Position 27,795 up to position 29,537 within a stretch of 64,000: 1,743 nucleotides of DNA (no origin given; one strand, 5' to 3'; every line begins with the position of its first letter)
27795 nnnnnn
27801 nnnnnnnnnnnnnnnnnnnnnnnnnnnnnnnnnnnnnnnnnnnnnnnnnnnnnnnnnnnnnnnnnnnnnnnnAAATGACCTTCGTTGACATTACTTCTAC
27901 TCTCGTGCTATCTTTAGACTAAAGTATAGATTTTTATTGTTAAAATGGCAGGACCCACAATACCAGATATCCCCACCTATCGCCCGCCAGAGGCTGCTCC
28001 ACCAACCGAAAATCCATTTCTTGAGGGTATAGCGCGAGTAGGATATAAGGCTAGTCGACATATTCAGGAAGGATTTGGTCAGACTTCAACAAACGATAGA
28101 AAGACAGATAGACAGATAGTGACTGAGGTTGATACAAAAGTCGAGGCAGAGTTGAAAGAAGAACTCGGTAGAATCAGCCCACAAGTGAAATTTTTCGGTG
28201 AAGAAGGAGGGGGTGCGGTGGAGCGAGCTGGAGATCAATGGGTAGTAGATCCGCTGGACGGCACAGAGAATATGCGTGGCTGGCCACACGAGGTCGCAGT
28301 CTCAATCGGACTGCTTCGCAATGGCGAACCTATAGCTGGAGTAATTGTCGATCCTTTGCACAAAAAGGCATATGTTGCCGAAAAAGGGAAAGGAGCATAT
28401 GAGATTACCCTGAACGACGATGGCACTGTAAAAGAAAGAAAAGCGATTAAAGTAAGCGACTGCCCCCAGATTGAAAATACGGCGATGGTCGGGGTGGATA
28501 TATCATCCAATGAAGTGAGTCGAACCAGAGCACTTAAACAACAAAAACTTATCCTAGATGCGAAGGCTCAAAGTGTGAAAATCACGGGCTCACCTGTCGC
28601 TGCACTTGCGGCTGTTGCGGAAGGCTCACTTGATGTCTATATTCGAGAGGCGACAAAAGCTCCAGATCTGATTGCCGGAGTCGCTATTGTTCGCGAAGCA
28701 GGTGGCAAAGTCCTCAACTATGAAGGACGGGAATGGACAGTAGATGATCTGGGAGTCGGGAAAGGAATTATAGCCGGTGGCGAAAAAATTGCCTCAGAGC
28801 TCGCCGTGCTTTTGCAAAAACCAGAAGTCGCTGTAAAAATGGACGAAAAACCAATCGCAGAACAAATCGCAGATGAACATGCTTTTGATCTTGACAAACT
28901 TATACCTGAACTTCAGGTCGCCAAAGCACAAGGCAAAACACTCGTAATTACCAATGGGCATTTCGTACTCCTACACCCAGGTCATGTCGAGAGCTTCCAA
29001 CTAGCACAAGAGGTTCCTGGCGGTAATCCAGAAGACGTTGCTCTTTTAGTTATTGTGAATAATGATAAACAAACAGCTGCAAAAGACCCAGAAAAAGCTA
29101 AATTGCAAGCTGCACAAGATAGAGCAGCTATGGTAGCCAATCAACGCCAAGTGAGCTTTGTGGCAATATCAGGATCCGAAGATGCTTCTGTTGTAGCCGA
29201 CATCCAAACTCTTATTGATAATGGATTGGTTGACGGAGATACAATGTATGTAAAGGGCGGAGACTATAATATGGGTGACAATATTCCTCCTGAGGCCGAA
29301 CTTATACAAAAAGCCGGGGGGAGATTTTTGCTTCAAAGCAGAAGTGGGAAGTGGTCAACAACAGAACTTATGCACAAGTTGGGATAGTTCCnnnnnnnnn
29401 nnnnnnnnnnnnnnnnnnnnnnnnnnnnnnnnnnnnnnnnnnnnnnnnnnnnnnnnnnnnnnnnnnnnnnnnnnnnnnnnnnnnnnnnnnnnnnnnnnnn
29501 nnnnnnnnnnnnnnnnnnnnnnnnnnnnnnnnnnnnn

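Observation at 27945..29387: HldC-like nucleotidyltransferase fused to an IMPase-family phosphatase, beside a GT9 domain, in an apparently LPS-less cell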

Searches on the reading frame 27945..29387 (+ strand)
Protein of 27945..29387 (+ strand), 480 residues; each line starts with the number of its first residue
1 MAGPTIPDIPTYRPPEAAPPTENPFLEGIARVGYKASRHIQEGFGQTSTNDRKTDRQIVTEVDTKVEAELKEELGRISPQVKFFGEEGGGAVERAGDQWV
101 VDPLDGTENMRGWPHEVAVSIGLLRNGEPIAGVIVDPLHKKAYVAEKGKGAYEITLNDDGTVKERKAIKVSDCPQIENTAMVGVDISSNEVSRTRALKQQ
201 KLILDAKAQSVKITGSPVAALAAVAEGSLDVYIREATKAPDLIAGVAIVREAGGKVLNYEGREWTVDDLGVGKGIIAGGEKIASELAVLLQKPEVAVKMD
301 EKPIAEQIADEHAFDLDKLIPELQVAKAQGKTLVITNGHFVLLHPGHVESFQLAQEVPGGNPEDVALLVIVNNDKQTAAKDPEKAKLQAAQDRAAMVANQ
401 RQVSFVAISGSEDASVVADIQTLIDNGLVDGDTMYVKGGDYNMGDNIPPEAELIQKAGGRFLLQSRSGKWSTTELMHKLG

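Call 3: search_protein_families(library=pfam, proteins=[window:27945-29387:+], max_evalue=0.01)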
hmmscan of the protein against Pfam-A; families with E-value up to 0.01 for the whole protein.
window:27945-29387:+ (480 aa): 1 family
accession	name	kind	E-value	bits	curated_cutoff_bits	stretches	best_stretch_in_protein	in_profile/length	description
PF00459.30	Inositol_P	-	4.6e-46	157.9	27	1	31-278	11-254/271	Inositol monophosphatase family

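Call 4: search_protein_families(library=ncbifam, proteins=[window:27945-29387:+], max_evalue=0.01)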
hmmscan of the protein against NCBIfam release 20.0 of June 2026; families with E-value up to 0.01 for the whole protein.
window:27945-29387:+ (480 aa): 12 families
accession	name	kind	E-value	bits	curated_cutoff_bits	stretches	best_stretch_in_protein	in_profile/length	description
TIGR02067.1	his_9_HisN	equivalog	5.8e-35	121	275.15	1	30-287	6-248/252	histidinol-phosphatase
TIGR01331.1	bisphos_cysQ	equivalog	6.2e-31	107.9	228.8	1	26-263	2-231/250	3'(2'),5'-bisphosphate nucleotidase CysQ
NF009321.0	PRK12676.1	equivalog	1.2e-20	73.7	264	1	55-277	40-248/264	bifunctional fructose-bisphosphatase/inositol-phosphate phosphatase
TIGR02199.1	rfaE_dom_II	equivalog_domain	4.6e-18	65.4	181.5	1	325-479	5-142/144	D-glycero-beta-D-manno-heptose 1-phosphate adenylyltransferase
NF008027.1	PRK10757.1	equivalog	6.6e-18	64.6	332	1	31-286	10-253/267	inositol-1-monophosphatase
NF008182.0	PRK10931.1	equivalog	5.4e-16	58.4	379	1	32-263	8-227/246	3'(2'),5'-bisphosphate nucleotidase CysQ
NF008454.0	PRK11316.1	equivalog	1.4e-13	50.3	521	1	309-478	318-470/475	bifunctional D-glycero-beta-D-manno-heptose-7-phosphate kinase/D-glycero-beta-D-manno-heptose 1-phosphate adenylyltransferase HldE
NF010678.0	PRK14076.1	equivalog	2.6e-12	46.4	493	1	132-290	135-283/570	bifunctional NADP phosphatase/NAD kinase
TIGR01330.1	bisphos_HAL2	equivalog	7.3e-11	41.5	267.05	1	89-280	130-339/359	3'(2'),5'-bisphosphate nucleotidase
NF005518.0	PRK07143.1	equivalog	0.00021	20.8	232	1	331-456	15-134/281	hypothetical protein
TIGR00125.1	cyt_tran_rel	domain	0.00046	20.3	27.7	1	334-403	2-62/65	adenylyltransferase/cytidyltransferase family protein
NF045965.1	RibF_rel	equivalog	0.0083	15.6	200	0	337-457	18-137/279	FAD synthase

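Call 8: find_homologous_proteins(query=window:27945-29387:+)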
Query window:27945-29387:+ (480 aa): 599 proteins with E <= 0.001 among 8000 candidates; the best 120 are listed.
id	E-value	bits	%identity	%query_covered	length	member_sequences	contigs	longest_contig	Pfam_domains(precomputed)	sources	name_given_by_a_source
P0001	0.0e+0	1052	100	100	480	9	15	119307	PF00459.31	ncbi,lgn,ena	-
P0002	5.8e-247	838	81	99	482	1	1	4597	PF00459.31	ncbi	-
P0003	4.5e-160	552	55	99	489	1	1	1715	PF00459.31,PF01467.33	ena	-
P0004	8.8e-93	330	42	96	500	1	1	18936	PF00459.31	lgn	-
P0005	1.0e-91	326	41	97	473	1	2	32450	PF00459.31,PF01467.33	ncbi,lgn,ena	-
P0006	1.1e-87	313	42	90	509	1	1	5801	PF00459.31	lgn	-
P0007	5.8e-56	208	44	55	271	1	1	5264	PF00459.31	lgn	-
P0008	8.8e-56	208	46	56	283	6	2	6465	PF00459.31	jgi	jgi:myo-inositol-1(or 4)-monophosphatase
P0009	1.5e-53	201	43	57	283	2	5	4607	PF00459.31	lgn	-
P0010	2.5e-52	196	44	54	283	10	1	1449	PF00459.31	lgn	-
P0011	6.6e-52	195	44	52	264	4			PF00459.31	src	-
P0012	9.9e-52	195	42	53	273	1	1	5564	PF00459.31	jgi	jgi:myo-inositol-1(or 4)-monophosphatase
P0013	1.0e-51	194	44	54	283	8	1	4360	PF00459.31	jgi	jgi:myo-inositol-1(or 4)-monophosphatase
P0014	2.3e-51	193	44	54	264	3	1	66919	PF00459.31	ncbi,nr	ncbi:inositol monophosphatase family protein [Nitrosospira multiformis]|nr:inositol monophosphatase 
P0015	3.5e-51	193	44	59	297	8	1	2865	PF00459.31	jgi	jgi:fructose-1,6-bisphosphatase/inositol monophosphatase family enzyme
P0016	4.0e-51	193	42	56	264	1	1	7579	PF00459.31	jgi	jgi:myo-inositol-1(or 4)-monophosphatase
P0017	4.6e-51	192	44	54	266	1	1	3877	PF00459.31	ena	-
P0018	5.5e-51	192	44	54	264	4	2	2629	PF00459.31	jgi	jgi:myo-inositol-1(or 4)-monophosphatase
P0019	5.5e-51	192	43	54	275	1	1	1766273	PF00459.31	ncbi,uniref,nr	ncbi:inositol monophosphatase family protein [Nitrosovibrio sp. Nv4]|uniref:inositol monophosphatase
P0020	5.5e-51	192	43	54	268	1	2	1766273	PF00459.31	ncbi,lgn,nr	ncbi:myo-inositol-1(or 4)-monophosphatase [Nitrosovibrio sp. Nv4]|nr:myo-inositol-1(or 4)-monophosph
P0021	7.2e-51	192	40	53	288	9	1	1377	PF00459.31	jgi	jgi:myo-inositol-1(or 4)-monophosphatase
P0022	9.1e-51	191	44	54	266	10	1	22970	PF00459.31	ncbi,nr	ncbi:MAG: hypothetical protein ABS69_07385 [Nitrosomonadales bacterium SCN 54-20]|nr:MAG: hypothetic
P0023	1.4e-50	191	43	56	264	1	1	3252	PF00459.31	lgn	-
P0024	1.8e-50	190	42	54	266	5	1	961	PF00459.31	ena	-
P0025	1.9e-50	190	44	54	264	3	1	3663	PF00459.31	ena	-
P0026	4.2e-50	189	43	56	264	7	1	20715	PF00459.31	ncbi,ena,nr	ncbi:MAG TPA: inositol monophosphatase family protein [Nitrosospira sp.]|nr:inositol monophosphatase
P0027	4.7e-50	189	45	53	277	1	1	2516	PF00459.31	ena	-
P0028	7.9e-50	188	43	54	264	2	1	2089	PF00459.31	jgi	jgi:myo-inositol-1(or 4)-monophosphatase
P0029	1.1e-49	188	43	57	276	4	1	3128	PF00459.31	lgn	-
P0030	1.2e-49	188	42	54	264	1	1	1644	PF00459.31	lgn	-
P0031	1.2e-49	188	44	55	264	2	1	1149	PF00459.31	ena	-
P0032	1.7e-49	187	44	54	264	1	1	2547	PF00459.31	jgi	jgi:myo-inositol-1(or 4)-monophosphatase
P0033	2.6e-49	187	41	56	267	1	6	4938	PF00459.31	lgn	-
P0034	3.4e-49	186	42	54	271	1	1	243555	PF00459.31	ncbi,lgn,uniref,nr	ncbi:myo-inositol-1(or 4)-monophosphatase [Nitrosospira sp. Nl5]|uniref:inositol monophosphatase fam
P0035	4.5e-49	186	43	54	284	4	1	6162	PF00459.31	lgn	-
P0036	7.1e-49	185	44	53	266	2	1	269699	PF00459.31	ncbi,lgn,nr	ncbi:inositol monophosphatase family protein [Nitrosospira multiformis]|nr:inositol monophosphatase 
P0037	1.2e-48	184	44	53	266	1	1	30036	PF00459.31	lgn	-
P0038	1.4e-48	184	40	55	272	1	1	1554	PF00459.31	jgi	jgi:myo-inositol-1(or 4)-monophosphatase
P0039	1.5e-48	184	42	49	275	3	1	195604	PF00459.31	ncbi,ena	-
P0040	3.0e-48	183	42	54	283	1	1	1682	PF00459.31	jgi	jgi:myo-inositol-1(or 4)-monophosphatase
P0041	1.8e-47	181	42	54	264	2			PF00459.31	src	-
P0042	9.0e-47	178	43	54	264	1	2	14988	PF00459.31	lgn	-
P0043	1.4e-46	178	43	54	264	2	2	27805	PF00459.31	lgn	-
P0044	4.7e-46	176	42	55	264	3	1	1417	PF00459.31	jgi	jgi:fructose-1,6-bisphosphatase/inositol monophosphatase family enzyme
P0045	1.9e-25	108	36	53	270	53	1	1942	PF00459.31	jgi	jgi:myo-inositol-1(or 4)-monophosphatase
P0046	4.3e-24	103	37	47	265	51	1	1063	PF00459.31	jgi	jgi:myo-inositol-1(or 4)-monophosphatase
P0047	7.1e-24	103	34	47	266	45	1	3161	PF00459.31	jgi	-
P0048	2.6e-23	101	36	50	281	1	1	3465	PF00459.31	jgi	jgi:myo-inositol-1(or 4)-monophosphatase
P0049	7.2e-23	99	34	51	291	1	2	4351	PF00459.31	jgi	jgi:myo-inositol-1(or 4)-monophosphatase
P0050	7.3e-23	99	34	53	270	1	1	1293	PF00459.31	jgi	jgi:myo-inositol-1(or 4)-monophosphatase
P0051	7.9e-23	99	34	52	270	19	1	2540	PF00459.31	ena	-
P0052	8.0e-23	99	35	56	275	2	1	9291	PF00459.31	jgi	jgi:myo-inositol-1(or 4)-monophosphatase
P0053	8.4e-23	99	34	54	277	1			PF00459.31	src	-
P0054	1.5e-22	98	37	43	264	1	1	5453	PF00459.31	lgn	-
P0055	2.1e-22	98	34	49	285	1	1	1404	PF00459.31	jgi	jgi:myo-inositol-1(or 4)-monophosphatase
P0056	2.3e-22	98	34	52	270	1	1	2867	PF00459.31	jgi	jgi:myo-inositol-1(or 4)-monophosphatase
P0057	2.7e-22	97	35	51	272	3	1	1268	PF00459.31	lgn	-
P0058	3.7e-22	97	35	51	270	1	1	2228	PF00459.31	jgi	-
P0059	6.4e-22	96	36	43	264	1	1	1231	PF00459.31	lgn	-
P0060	6.9e-22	96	37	52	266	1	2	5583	PF00459.31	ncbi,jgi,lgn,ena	-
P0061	1.0e-21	96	36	44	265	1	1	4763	PF00459.31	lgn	-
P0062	1.4e-21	95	31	44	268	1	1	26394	PF00459.31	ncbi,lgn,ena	-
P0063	2.3e-21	94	34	48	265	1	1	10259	PF00459.31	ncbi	-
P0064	3.1e-21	94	31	56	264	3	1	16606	PF00459.31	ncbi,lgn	-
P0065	3.6e-21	94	33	53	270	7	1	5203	PF00459.31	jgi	-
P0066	4.0e-21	94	36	47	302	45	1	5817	PF00459.31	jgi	jgi:myo-inositol-1(or 4)-monophosphatase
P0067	7.0e-21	93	35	51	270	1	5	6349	PF00459.31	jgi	jgi:myo-inositol-1(or 4)-monophosphatase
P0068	1.1e-20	92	33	55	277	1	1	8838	PF00459.31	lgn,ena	-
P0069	1.5e-20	92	33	58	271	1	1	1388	PF00459.31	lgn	-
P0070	1.8e-20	92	34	51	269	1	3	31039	PF00459.31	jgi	jgi:myo-inositol-1(or 4)-monophosphatase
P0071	2.6e-20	91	32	55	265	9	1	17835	PF00459.31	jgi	jgi:myo-inositol-1(or 4)-monophosphatase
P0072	2.8e-20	91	34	49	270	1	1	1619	PF00459.31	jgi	jgi:myo-inositol-1(or 4)-monophosphatase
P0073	2.8e-20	91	34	49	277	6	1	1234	PF00459.31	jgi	jgi:myo-inositol-1(or 4)-monophosphatase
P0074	3.3e-20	91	36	45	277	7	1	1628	PF00459.31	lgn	-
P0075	4.1e-20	90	34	48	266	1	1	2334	PF00459.31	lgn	-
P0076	5.3e-20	90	33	55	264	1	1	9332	PF00459.31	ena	-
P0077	5.4e-20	90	31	60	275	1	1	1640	PF00459.31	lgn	-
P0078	6.5e-20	90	34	48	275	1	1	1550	PF00459.31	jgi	jgi:myo-inositol-1(or 4)-monophosphatase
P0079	6.6e-20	90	36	47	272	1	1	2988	PF00459.31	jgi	jgi:myo-inositol-1(or 4)-monophosphatase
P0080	9.5e-20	89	33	48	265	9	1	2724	PF00459.31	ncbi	ncbi:MAG: inositol monophosphatase family protein [Caulobacter sp.]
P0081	9.6e-20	89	35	47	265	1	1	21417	PF00459.31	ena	-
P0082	1.1e-19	89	36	49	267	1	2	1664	PF00459.31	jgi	-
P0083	1.2e-19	89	30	56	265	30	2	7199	PF00459.31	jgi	jgi:myo-inositol-1(or 4)-monophosphatase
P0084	1.2e-19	89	33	50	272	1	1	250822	PF00459.31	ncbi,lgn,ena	-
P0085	1.3e-19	89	33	59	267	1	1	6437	PF00459.31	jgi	jgi:myo-inositol-1(or 4)-monophosphatase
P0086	1.7e-19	88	30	48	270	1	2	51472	PF00459.31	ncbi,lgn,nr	ncbi:MAG: inositol monophosphatase [Chloroflexi bacterium]|nr:inositol monophosphatase [Chloroflexot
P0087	1.9e-19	88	32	50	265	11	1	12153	PF00459.31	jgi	jgi:myo-inositol-1(or 4)-monophosphatase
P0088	1.9e-19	88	29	56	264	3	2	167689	PF00459.31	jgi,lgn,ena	-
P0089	2.0e-19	88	32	51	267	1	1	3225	PF00459.31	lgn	-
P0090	2.0e-19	88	34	46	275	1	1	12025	PF00459.31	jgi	jgi:myo-inositol-1(or 4)-monophosphatase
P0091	2.0e-19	88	35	49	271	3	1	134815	PF00459.31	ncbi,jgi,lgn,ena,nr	ncbi:MAG TPA: inositol monophosphatase family protein [Bryobacteraceae bacterium]|nr:inositol monoph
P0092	2.4e-19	88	30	63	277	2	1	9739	PF00459.31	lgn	-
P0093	2.6e-19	88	32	51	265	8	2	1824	PF00459.31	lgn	-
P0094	2.9e-19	87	33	55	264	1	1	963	PF00459.31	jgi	jgi:myo-inositol-1(or 4)-monophosphatase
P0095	3.1e-19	87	32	60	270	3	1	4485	PF00459.31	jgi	jgi:myo-inositol-1(or 4)-monophosphatase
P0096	3.1e-19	87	32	55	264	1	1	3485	PF00459.31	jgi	jgi:myo-inositol-1(or 4)-monophosphatase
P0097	3.2e-19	87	32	55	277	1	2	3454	PF00459.31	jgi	jgi:myo-inositol-1(or 4)-monophosphatase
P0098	3.3e-19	87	32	55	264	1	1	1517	PF00459.31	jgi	jgi:myo-inositol-1(or 4)-monophosphatase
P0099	3.3e-19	87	32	55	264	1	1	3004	PF00459.31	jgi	jgi:myo-inositol-1(or 4)-monophosphatase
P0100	3.7e-19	87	32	51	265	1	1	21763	PF00459.31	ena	-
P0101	4.7e-19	87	33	50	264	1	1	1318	PF00459.31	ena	-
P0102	4.8e-19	87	36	44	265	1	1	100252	PF00459.31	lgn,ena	-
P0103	5.0e-19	87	33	55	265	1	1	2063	PF00459.31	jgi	jgi:myo-inositol-1(or 4)-monophosphatase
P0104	5.7e-19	87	32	51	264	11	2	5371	PF00459.31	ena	-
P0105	7.2e-19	86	33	50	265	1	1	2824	PF00459.31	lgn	-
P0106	7.5e-19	86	35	50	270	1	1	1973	PF00459.31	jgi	jgi:myo-inositol-1(or 4)-monophosphatase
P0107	8.2e-19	86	33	49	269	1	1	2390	PF00459.31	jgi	-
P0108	8.3e-19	86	33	52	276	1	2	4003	PF00459.31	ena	-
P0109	8.9e-19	86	33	49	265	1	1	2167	PF00459.31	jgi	jgi:myo-inositol-1(or 4)-monophosphatase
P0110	1.0e-18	86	32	52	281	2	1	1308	PF00459.31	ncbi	-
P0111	1.1e-18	86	32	55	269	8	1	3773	PF00459.31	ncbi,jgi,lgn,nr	ncbi:MAG: inositol monophosphatase [Thermoflexia bacterium]|nr:MAG: inositol monophosphatase [Thermo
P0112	1.2e-18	85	33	51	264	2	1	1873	PF00459.31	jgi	jgi:myo-inositol-1(or 4)-monophosphatase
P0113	1.3e-18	85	34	47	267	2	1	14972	PF00459.31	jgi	jgi:myo-inositol-1(or 4)-monophosphatase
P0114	1.4e-18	85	32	55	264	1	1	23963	PF00459.31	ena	-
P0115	1.6e-18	85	32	52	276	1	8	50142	PF00459.31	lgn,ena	-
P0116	1.6e-18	85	32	51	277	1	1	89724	PF00459.31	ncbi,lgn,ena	-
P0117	1.7e-18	85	32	56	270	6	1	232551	PF00459.31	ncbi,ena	-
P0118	1.7e-18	85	32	52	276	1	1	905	PF00459.31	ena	-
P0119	1.8e-18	85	34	51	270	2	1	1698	PF00459.31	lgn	-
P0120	2.1e-18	85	32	46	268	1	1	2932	PF00459.31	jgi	jgi:myo-inositol-1(or 4)-monophosphatase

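Call 9: list_cluster_members(proteins=[P0001, P0002, P0005, P0004])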
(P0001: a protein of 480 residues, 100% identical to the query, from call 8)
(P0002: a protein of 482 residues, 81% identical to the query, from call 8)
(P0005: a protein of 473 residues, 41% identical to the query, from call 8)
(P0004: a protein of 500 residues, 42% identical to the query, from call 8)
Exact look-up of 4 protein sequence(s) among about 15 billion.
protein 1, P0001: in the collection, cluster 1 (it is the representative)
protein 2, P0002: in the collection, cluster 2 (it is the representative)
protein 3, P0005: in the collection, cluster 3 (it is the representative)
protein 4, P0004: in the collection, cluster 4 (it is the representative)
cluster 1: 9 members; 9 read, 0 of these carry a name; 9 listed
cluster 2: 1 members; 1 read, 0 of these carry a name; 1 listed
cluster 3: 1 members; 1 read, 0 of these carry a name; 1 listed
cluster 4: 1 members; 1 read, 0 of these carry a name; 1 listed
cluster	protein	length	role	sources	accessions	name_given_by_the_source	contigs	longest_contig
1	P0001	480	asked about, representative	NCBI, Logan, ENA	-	-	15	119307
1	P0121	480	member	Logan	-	-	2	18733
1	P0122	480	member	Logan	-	-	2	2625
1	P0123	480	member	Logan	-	-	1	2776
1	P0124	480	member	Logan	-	-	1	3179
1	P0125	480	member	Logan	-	-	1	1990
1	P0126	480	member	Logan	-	-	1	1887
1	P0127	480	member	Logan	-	-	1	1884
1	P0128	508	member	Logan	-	-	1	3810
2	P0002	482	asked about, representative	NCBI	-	-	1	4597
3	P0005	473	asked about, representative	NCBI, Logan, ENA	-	-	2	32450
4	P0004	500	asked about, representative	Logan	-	-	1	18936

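Call 10: find_encoding_contigs(protein=P0005, flank=10000, max_places=3)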
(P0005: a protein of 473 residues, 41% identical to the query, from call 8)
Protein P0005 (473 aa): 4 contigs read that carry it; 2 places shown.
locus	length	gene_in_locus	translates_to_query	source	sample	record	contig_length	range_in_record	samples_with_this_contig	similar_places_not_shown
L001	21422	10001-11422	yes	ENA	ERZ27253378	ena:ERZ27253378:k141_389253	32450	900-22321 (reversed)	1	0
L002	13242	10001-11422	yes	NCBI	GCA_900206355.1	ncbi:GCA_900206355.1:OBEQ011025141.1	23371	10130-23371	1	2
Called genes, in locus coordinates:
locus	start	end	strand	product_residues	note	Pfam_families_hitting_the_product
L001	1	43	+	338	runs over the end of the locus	PF01926:MMR_HSR1, PF02421:FeoB_N (weak), PF06071:YchF-GTPase_C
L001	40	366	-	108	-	PF02325:CCB3_YggT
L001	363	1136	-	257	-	PF00535:Glycos_transf_2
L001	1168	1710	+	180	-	PF02600:DsbB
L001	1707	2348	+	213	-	PF01327:Pep_deformylase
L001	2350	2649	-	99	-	PF00830:Ribosomal_L28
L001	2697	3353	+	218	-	PF02163:Peptidase_M50 (weak)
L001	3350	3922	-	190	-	PF16656:Pur_ac_phosph_N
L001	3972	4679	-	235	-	PF00963:Cohesin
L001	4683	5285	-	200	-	PF00963:Cohesin (weak)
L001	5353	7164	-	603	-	PF00404:Dockerin_1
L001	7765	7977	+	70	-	PF12728:HTH_17, PF00376:MerR, PF13411:MerR_1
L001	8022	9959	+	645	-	-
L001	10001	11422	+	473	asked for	PF00459:Inositol_P, PF01467:CTP_transf_like (faint)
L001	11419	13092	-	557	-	-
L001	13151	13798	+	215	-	PF12762:DDE_Tnp_IS1595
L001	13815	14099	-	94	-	PF00203:Ribosomal_S19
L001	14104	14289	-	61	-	PF00253:Ribosomal_S14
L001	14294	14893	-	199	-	PF00281:Ribosomal_L5, PF00673:Ribosomal_L5_C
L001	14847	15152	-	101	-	PF00467:KOW (weak), PF17136:ribosomal_L24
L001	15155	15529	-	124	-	PF00238:Ribosomal_L14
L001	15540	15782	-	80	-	PF00366:Ribosomal_S17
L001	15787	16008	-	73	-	PF00831:Ribosomal_L29 (weak)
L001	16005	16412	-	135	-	PF00252:Ribosomal_L16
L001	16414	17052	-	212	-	PF05316:VAR1 (faint), PF07650:KH_2, PF00189:Ribosomal_S3_C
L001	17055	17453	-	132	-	PF00237:Ribosomal_L22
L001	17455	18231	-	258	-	PF00181:Ribosomal_L2_N, PF03947:Ribosomal_L2_C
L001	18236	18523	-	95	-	PF00276:Ribosomal_L23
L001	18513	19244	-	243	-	PF00573:Ribosomal_L4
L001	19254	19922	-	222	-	PF00297:Ribosomal_L3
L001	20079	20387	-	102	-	PF00338:Ribosomal_S10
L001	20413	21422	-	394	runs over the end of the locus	PF00009:GTP_EFTU, PF03144:GTP_EFTU_D2, PF03143:GTP_EFTU_D3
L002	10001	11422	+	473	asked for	PF00459:Inositol_P, PF01467:CTP_transf_like (faint)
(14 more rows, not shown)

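Call 16: find_encoding_contigs(protein=P0001, flank=10000, max_places=4)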
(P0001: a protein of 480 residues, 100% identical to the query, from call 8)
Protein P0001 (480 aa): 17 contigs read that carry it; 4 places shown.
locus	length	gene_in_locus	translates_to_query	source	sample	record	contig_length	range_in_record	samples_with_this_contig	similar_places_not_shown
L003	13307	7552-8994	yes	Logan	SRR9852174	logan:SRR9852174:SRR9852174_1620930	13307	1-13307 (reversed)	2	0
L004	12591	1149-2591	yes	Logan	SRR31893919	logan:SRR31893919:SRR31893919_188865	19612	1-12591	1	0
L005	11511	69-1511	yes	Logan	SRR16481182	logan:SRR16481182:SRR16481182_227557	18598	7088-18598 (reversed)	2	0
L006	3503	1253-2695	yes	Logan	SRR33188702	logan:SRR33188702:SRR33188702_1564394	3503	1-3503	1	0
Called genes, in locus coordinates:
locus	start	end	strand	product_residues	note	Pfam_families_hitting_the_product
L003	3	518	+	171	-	?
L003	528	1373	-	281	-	-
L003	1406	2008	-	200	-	PF16656:Pur_ac_phosph_N (faint)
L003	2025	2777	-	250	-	PF00963:Cohesin (weak)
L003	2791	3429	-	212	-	PF00963:Cohesin (weak)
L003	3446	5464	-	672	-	PF00404:Dockerin_1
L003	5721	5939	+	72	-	PF00376:MerR, PF12728:HTH_17, PF13411:MerR_1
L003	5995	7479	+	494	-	-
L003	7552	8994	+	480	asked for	PF00459:Inositol_P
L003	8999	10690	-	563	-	-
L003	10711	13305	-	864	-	?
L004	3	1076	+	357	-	?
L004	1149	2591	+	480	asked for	PF00459:Inositol_P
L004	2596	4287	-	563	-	-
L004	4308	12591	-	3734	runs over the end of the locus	PF01075:Glyco_transf_9, PF00481:PP2C (weak), PF13672:PP2C_2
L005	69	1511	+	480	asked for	PF00459:Inositol_P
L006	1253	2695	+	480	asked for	PF00459:Inositol_P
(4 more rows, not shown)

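Call 17: find_encoding_contigs(protein=P0004, flank=10000, max_places=3)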
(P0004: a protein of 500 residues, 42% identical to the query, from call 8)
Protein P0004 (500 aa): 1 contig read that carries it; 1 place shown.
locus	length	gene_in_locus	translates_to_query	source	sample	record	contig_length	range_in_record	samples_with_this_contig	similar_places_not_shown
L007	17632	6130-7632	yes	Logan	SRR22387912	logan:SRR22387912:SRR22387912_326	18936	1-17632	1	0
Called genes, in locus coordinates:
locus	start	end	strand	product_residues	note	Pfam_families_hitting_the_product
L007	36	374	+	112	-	PF18895:T4SS_pilin (faint)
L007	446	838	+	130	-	PF18895:T4SS_pilin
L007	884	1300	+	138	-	PF18895:T4SS_pilin (weak)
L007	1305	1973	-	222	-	-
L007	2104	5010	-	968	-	PF03816:LytR_cpsA_psr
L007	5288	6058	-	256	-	PF07719:TPR_2 (faint), PF13428:TPR_14 (faint), PF13432:TPR_16 (faint), PF14559:TPR_19 (faint)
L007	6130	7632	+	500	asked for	PF00459:Inositol_P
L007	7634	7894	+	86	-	-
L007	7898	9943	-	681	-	-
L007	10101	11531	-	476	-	PF13946:DUF4214 (faint)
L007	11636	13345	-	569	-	PF00515:TPR_1 (faint), PF09976:TPR_21 (faint), PF13432:TPR_16 (faint), PF14559:TPR_19 (faint), PF07719:TPR_2 (weak), PF13428:TPR_14 (weak), PF01075:Glyco_transf_9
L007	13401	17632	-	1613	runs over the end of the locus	PF01075:Glyco_transf_9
